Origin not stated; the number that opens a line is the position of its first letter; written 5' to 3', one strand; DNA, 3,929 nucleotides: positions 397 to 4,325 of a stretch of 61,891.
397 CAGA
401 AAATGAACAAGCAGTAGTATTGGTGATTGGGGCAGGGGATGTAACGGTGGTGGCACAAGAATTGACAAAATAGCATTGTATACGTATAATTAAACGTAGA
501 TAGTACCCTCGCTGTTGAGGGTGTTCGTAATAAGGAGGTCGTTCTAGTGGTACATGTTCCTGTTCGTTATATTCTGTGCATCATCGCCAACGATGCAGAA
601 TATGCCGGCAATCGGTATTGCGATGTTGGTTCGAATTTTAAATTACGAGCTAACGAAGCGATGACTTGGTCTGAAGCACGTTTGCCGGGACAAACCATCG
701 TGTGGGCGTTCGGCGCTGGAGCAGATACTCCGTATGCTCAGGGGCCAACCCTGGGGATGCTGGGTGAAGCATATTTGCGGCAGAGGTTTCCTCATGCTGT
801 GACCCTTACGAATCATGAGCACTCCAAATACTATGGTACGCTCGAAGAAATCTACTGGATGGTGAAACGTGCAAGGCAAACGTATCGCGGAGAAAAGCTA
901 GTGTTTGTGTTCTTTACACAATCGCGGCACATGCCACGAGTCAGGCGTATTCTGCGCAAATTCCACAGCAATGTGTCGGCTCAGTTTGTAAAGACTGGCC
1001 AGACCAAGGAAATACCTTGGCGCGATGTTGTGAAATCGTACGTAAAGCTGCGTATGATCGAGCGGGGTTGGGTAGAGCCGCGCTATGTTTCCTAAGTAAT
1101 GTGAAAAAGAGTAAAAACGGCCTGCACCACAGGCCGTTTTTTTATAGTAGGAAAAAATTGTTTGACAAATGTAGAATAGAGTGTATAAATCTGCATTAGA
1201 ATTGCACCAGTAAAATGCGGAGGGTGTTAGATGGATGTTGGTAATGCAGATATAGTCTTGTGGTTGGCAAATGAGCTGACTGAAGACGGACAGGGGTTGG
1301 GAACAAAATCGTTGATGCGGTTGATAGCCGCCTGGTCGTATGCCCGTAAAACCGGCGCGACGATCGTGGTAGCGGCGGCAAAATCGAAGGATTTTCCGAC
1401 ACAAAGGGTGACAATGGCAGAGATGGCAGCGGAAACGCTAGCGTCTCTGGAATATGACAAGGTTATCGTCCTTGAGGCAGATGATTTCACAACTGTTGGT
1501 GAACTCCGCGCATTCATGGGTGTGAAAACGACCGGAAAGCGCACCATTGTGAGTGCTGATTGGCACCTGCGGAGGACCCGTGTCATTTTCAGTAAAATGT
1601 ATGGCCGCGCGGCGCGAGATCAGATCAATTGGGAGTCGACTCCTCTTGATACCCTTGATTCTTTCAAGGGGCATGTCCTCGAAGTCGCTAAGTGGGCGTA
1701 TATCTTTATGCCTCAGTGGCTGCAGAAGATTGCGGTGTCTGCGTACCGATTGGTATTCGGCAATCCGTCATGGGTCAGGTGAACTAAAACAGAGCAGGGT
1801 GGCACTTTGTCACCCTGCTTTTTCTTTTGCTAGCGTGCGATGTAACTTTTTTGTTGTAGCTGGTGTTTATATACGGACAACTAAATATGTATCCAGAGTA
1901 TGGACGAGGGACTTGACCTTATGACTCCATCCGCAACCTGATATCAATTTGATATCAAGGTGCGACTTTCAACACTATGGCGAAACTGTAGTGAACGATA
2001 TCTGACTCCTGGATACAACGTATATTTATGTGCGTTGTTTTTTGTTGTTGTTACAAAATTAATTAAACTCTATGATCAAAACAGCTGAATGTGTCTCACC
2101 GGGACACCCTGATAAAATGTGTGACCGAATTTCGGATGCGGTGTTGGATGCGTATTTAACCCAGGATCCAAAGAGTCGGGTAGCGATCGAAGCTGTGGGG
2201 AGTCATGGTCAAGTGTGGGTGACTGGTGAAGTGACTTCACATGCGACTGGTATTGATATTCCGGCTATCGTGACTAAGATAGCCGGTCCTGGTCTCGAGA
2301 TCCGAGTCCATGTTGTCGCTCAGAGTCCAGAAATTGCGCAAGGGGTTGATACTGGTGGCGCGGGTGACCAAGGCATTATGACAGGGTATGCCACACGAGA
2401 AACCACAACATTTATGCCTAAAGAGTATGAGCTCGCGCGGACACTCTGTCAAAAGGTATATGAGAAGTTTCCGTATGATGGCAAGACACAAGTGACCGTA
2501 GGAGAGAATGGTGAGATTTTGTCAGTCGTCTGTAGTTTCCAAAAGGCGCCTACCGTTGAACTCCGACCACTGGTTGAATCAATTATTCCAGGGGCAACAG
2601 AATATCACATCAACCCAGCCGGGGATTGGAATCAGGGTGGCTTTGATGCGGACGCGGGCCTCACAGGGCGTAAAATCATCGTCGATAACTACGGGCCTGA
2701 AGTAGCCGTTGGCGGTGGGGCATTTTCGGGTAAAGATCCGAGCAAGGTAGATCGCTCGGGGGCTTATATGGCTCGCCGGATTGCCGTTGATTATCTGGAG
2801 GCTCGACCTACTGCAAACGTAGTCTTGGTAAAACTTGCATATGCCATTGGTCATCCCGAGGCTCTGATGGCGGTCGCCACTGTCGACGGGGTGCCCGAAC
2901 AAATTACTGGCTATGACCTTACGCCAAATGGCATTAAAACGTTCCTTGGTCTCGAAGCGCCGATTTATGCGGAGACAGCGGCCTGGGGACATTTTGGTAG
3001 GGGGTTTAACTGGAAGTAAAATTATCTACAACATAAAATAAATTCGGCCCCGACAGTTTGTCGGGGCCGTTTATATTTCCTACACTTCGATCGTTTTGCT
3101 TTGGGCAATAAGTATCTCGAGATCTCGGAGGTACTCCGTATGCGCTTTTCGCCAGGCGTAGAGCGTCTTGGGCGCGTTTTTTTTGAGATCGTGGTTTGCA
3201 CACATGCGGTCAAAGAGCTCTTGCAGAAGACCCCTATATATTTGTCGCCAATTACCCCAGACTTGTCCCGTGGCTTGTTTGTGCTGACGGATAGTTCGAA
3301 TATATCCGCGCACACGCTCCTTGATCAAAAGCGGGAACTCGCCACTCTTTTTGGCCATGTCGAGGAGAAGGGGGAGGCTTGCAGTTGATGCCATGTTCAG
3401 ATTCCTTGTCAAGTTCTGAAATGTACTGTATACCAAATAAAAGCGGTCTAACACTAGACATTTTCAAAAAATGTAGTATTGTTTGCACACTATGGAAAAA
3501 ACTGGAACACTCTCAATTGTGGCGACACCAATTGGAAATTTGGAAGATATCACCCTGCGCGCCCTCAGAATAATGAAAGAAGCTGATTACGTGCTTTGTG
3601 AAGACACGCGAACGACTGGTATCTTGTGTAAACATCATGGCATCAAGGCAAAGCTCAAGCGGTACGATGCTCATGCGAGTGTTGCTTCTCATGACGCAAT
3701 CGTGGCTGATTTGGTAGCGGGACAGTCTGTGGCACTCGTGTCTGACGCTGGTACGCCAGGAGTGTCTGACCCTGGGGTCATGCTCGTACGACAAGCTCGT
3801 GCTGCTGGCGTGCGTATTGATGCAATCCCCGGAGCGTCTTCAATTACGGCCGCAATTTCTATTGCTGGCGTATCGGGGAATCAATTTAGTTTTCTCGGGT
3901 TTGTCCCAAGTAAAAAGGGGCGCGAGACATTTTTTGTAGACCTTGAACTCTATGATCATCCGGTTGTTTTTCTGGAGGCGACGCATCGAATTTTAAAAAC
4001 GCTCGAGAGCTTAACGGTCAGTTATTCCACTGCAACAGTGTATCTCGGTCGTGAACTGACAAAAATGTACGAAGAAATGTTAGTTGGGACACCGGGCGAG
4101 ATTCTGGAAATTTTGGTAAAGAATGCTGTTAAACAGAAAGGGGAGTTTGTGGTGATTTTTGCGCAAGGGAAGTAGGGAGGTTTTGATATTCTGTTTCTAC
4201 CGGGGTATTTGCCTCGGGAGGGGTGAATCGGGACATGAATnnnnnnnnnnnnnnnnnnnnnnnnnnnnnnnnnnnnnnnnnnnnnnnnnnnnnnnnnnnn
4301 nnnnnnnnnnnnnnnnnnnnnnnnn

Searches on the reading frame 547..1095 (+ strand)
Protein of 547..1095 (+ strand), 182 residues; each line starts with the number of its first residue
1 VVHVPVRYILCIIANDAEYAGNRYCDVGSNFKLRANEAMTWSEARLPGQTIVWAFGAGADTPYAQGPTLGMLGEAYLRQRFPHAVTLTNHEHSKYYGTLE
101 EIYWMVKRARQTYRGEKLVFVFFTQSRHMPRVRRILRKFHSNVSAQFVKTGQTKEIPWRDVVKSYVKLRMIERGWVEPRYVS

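Call 10: search_protein_families(library=pfam, proteins=[window:547-1095:+], max_evalue=0.001)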
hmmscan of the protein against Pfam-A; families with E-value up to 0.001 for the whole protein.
window:547-1095:+ (182 aa): 0 families

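Call 89: search_protein_families(library=pfam, proteins=[window:547-1095:+], max_evalue=1)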
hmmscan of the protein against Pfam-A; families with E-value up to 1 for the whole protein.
window:547-1095:+ (182 aa): 1 family
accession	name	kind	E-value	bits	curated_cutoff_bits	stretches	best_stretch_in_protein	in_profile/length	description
PF02698.23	DUF218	-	0.016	15.5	27.6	1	66-145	39-105/133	DUF218 domain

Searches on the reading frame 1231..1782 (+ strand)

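Call 10: search_protein_families(library=pfam, proteins=[window:1231-1782:+], max_evalue=0.001)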
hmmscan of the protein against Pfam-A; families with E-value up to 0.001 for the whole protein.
window:1231-1782:+ (183 aa): 1 family
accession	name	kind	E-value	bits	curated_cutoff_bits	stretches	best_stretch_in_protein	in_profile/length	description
PF02698.23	DUF218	-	1.6e-08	35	27.6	1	28-125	14-104/133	DUF218 domain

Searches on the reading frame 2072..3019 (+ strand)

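Call 10: search_protein_families(library=pfam, proteins=[window:2072-3019:+], max_evalue=0.001)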
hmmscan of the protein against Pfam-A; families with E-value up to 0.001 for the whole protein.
window:2072-3019:+ (315 aa): 3 families
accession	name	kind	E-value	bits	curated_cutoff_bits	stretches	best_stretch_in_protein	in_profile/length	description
PF02773.21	S-AdoMet_synt_C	-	3.7e-34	118.1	25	1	189-314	2-136/138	S-adenosylmethionine synthetase, C-terminal domain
PF00438.25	S-AdoMet_synt_N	-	3.3e-23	82.5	33.1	1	2-69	3-69/99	S-adenosylmethionine synthetase, N-terminal domain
PF02772.21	S-AdoMet_synt_M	-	1.1e-14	55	29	1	96-173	3-93/120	S-adenosylmethionine synthetase, central domain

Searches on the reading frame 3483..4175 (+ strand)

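Call 10: search_protein_families(library=pfam, proteins=[window:3483-4175:+], max_evalue=0.001)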
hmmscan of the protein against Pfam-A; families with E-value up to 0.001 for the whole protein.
window:3483-4175:+ (230 aa): 1 family
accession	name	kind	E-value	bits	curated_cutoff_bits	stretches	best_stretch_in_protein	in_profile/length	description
PF00590.25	TP_methylase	-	1.2e-29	104.3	27.8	1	9-207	1-211/212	Tetrapyrrole (Corrin/Porphyrin) Methylases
